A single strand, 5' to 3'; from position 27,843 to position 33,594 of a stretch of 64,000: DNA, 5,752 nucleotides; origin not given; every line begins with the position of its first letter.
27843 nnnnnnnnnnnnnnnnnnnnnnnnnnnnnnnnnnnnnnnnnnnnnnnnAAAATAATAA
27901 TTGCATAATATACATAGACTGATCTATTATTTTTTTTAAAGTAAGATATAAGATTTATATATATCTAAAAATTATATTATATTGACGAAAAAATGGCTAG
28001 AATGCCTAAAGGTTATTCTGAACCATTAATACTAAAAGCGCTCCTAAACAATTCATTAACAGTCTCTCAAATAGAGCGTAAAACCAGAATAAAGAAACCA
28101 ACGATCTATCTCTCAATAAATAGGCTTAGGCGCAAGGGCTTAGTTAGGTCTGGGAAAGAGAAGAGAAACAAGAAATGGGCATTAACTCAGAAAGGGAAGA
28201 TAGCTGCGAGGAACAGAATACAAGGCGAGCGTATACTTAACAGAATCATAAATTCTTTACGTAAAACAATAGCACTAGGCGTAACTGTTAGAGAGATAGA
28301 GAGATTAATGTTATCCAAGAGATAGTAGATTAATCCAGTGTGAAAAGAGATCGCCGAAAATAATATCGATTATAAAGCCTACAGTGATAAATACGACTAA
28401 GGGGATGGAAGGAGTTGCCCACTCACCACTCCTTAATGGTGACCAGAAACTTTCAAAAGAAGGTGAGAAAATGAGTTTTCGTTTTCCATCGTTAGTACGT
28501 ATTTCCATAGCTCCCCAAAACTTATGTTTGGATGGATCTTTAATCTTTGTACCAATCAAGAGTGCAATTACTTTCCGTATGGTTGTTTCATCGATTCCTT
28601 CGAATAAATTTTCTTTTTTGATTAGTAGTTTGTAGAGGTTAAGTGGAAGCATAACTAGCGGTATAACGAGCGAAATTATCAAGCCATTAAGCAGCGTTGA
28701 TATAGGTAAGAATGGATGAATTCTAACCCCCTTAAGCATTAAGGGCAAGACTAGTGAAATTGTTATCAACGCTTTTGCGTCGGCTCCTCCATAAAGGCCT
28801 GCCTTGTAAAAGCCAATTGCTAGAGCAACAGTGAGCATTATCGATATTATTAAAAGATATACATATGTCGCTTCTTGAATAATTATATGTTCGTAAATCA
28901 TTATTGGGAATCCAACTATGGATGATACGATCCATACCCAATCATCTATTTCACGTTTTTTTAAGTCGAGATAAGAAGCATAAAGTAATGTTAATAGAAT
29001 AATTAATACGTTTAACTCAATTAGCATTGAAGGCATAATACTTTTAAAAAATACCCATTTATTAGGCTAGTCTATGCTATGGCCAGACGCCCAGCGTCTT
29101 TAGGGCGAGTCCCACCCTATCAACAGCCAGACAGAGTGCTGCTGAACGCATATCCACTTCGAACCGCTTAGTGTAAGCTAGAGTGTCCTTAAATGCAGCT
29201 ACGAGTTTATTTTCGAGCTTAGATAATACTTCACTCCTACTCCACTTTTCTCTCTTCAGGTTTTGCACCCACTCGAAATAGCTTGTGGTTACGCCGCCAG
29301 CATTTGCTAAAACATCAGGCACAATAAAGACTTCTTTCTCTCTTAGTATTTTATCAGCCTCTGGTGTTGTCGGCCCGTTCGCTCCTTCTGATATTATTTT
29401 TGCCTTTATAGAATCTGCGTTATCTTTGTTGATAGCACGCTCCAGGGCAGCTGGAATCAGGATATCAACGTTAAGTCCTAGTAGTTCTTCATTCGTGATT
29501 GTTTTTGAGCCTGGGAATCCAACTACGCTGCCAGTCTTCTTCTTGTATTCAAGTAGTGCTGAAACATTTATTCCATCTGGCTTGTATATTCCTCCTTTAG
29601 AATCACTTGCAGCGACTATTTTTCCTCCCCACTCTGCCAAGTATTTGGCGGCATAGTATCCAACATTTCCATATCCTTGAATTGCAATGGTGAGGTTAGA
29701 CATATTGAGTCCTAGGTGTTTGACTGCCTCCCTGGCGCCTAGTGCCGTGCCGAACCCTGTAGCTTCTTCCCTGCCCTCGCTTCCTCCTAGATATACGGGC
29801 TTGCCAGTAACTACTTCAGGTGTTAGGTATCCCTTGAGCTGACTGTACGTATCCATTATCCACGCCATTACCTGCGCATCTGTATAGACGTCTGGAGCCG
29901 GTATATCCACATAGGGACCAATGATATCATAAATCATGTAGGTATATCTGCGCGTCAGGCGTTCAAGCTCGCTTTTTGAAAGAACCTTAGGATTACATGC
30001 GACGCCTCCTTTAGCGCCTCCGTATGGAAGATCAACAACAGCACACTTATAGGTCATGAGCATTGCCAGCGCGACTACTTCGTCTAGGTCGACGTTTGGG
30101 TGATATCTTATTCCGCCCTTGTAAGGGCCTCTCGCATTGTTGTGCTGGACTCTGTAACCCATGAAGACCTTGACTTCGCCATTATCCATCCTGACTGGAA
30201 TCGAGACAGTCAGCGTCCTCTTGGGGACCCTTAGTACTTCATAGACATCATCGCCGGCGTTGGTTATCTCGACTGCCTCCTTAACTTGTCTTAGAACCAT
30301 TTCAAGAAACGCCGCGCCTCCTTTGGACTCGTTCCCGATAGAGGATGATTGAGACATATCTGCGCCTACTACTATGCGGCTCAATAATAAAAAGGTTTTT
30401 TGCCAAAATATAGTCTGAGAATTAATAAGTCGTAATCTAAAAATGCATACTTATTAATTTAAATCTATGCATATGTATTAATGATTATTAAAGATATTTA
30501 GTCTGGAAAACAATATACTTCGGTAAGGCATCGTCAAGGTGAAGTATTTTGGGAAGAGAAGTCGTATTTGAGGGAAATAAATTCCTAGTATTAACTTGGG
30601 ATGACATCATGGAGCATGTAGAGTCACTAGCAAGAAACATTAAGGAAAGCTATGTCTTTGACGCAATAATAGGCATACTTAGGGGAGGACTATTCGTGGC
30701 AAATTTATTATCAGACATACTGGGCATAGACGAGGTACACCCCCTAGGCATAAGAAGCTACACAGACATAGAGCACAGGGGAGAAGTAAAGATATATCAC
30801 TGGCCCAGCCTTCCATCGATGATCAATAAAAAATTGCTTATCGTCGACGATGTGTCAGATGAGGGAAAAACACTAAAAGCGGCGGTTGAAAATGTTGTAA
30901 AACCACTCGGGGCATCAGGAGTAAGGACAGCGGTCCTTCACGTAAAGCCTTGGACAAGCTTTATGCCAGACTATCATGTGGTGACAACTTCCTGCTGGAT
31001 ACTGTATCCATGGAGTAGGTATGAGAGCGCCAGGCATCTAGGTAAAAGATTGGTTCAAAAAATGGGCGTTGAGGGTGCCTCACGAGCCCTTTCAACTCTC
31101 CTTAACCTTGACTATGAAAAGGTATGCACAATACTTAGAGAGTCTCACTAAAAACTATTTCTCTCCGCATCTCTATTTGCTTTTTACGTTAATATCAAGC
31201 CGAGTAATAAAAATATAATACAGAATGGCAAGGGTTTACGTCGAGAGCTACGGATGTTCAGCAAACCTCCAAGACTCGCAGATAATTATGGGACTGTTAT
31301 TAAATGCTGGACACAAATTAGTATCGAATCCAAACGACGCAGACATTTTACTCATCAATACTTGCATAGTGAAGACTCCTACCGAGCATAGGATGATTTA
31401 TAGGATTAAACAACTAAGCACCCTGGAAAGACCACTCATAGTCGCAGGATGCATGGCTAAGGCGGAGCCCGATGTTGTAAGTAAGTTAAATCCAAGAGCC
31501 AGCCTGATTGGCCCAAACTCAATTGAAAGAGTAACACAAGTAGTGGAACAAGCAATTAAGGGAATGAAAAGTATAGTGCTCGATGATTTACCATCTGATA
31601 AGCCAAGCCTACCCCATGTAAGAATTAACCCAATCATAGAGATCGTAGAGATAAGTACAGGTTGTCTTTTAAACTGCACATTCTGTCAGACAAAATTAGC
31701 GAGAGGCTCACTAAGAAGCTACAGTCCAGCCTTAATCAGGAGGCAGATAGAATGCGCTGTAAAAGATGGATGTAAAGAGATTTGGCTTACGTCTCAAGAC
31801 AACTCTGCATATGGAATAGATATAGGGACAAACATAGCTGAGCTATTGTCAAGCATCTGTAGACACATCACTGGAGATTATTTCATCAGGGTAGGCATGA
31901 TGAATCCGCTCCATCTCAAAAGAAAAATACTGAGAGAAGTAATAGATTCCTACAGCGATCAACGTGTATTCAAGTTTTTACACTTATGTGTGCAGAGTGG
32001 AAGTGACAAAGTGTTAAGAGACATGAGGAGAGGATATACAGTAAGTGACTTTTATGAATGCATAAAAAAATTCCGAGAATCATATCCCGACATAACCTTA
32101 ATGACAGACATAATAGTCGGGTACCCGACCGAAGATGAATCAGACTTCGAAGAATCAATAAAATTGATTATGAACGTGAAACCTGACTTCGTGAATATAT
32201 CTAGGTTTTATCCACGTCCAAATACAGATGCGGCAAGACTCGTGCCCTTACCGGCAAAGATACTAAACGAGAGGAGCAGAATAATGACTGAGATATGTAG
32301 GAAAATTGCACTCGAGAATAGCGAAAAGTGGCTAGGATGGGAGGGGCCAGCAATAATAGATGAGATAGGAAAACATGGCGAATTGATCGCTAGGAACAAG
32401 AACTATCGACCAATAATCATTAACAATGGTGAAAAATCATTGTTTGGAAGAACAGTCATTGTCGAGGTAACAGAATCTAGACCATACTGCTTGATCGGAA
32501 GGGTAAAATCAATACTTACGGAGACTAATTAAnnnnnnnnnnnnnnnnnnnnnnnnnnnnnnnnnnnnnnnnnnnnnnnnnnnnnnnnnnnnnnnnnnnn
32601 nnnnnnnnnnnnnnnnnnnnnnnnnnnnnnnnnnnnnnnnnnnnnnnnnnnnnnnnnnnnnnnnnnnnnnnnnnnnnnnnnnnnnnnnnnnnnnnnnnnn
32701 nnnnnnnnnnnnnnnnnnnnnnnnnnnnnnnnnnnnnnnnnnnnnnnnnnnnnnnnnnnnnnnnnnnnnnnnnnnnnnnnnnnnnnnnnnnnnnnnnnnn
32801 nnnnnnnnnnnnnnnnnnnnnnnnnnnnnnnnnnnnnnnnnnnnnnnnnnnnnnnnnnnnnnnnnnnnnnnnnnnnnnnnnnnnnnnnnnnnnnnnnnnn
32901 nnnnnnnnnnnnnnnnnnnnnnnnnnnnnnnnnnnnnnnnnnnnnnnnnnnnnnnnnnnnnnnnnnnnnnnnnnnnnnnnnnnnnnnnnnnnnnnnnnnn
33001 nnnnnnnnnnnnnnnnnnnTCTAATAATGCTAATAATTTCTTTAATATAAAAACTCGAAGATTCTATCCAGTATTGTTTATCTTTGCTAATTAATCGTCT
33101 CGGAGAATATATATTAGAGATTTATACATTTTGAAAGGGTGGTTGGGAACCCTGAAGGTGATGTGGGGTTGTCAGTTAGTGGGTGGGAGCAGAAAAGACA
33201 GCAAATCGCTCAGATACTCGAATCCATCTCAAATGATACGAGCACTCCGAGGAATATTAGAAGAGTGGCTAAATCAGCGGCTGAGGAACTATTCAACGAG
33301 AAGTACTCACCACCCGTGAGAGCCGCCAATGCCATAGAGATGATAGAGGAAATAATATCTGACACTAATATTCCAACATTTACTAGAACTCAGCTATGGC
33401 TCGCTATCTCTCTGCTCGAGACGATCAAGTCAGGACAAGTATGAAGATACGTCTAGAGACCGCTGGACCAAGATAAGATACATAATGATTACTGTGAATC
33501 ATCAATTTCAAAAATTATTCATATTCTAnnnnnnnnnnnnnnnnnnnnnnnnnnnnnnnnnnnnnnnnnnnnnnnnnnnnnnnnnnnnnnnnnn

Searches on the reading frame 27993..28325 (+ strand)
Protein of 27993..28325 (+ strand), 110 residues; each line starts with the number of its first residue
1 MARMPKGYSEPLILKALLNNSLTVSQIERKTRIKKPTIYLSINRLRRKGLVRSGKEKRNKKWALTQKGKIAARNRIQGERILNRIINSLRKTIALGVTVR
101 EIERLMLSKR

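Call 74: search_protein_families(library=pfam, proteins=[window:27993-28325:+], max_evalue=0.001)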
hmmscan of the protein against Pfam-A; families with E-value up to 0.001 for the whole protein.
window:27993-28325:+ (110 aa): 7 families
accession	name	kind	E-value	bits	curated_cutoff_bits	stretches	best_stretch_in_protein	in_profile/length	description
PF01022.26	HTH_5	-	6.2e-08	32.8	22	1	13-53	7-47/47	Bacterial regulatory protein, arsR family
PF12802.13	MarR_2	-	7.8e-08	32.8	27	1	10-56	7-58/61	MarR family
PF01978.25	TrmB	-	6.5e-07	29.5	25.6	1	14-58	14-59/68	Sugar-specific transcriptional regulator TrmB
PF03965.22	Penicillinase_R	-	0.00021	22.1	22.6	1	24-93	24-92/115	Penicillinase repressor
PF13463.12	HTH_27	-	0.00064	20.4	22.2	1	11-68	6-68/68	Winged helix DNA-binding domain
PF03551.20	PadR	-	0.00068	20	27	1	31-72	27-73/75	Transcriptional regulator PadR-like family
PF25213.1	HVO_A0261_N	-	0.00076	19.8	35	0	13-74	16-73/86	HVO_A0261 N-terminal domain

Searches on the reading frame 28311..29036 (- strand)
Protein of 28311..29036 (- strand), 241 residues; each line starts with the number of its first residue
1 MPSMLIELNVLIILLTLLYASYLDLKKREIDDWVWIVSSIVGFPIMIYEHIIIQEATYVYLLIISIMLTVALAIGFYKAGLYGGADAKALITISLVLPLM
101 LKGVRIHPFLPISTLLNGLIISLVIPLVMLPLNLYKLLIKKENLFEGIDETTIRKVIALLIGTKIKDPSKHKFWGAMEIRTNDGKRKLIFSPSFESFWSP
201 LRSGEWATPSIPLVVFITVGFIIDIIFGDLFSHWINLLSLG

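Call 74: search_protein_families(library=pfam, proteins=[window:28311-29036:-], max_evalue=0.001)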
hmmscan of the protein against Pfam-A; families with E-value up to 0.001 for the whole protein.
window:28311-29036:- (241 aa): 2 families
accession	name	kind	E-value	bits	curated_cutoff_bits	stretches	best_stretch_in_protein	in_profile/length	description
PF01478.23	Peptidase_A24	-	1.5e-09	38.7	26.5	1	11-122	1-100/104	Type IV leader peptidase family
PF06847.16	Arc_PepC_II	-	1.1e-05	26.4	29.9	1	206-230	69-93/93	Archaeal Peptidase A24 C-terminus Type II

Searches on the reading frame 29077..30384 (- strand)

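Call 74: search_protein_families(library=pfam, proteins=[window:29077-30384:-], max_evalue=0.001)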
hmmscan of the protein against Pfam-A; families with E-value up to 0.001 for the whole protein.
window:29077-30384:- (435 aa): 2 families
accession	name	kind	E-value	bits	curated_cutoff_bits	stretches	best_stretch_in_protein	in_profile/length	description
PF00208.27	ELFV_dehydrog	-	2.3e-78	263.7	23.4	1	200-429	1-238/241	Glutamate/Leucine/Phenylalanine/Valine dehydrogenase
PF02812.23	ELFV_dehydrog_N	-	2.9e-59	198.9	25.3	1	54-181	1-128/129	Glu/Leu/Phe/Val dehydrogenase, dimerisation domain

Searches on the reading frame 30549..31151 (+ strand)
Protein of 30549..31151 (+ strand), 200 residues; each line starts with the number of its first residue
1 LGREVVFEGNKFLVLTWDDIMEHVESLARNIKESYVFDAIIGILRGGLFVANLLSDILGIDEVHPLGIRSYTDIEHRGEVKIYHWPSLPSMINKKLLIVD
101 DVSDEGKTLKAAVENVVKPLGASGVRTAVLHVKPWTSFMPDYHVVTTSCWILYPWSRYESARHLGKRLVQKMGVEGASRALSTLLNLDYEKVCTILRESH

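Call 74: search_protein_families(library=pfam, proteins=[window:30549-31151:+], max_evalue=0.001)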
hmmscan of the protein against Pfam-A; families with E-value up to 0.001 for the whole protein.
window:30549-31151:+ (200 aa): 1 family
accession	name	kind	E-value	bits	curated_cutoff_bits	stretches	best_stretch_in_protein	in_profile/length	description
PF00156.33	Pribosyltran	-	8.9e-18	64.5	26.3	1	17-149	8-142/158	Phosphoribosyl transferase domain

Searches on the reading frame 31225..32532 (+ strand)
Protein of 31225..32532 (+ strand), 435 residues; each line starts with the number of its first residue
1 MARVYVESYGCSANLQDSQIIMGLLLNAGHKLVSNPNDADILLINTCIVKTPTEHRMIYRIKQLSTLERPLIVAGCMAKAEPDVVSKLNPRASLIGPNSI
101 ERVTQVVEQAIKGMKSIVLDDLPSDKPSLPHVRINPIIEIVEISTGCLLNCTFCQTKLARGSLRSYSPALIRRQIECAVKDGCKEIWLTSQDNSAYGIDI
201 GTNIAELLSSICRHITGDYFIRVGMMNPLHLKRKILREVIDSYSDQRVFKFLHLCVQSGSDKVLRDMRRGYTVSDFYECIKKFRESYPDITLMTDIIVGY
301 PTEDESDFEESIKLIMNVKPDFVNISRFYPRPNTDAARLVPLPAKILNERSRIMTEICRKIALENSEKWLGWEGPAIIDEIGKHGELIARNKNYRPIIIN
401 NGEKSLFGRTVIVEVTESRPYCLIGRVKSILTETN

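Call 74: search_protein_families(library=pfam, proteins=[window:31225-32532:+], max_evalue=0.001)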
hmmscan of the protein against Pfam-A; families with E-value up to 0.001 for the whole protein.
window:31225-32532:+ (435 aa): 3 families
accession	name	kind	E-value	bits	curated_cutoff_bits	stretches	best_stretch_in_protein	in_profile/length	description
PF04055.27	Radical_SAM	-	3.8e-24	86.2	29.5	1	141-315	1-166/166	Radical SAM superfamily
PF00919.26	UPF0004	-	1.8e-23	82.8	27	1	3-93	1-94/98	Uncharacterized protein family UPF0004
PF01938.26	TRAM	-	5.1e-08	33.1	21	1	376-427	10-60/61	TRAM domain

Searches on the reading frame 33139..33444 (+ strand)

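Call 74: search_protein_families(library=pfam, proteins=[window:33139-33444:+], max_evalue=0.001)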
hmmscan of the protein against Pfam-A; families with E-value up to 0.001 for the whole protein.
window:33139-33444:+ (101 aa): 1 family
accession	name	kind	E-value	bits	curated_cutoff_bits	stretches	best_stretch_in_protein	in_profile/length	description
PF03685.18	UPF0147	-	8e-30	103.2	23.6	1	17-96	2-81/81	Uncharacterised protein family (UPF0147)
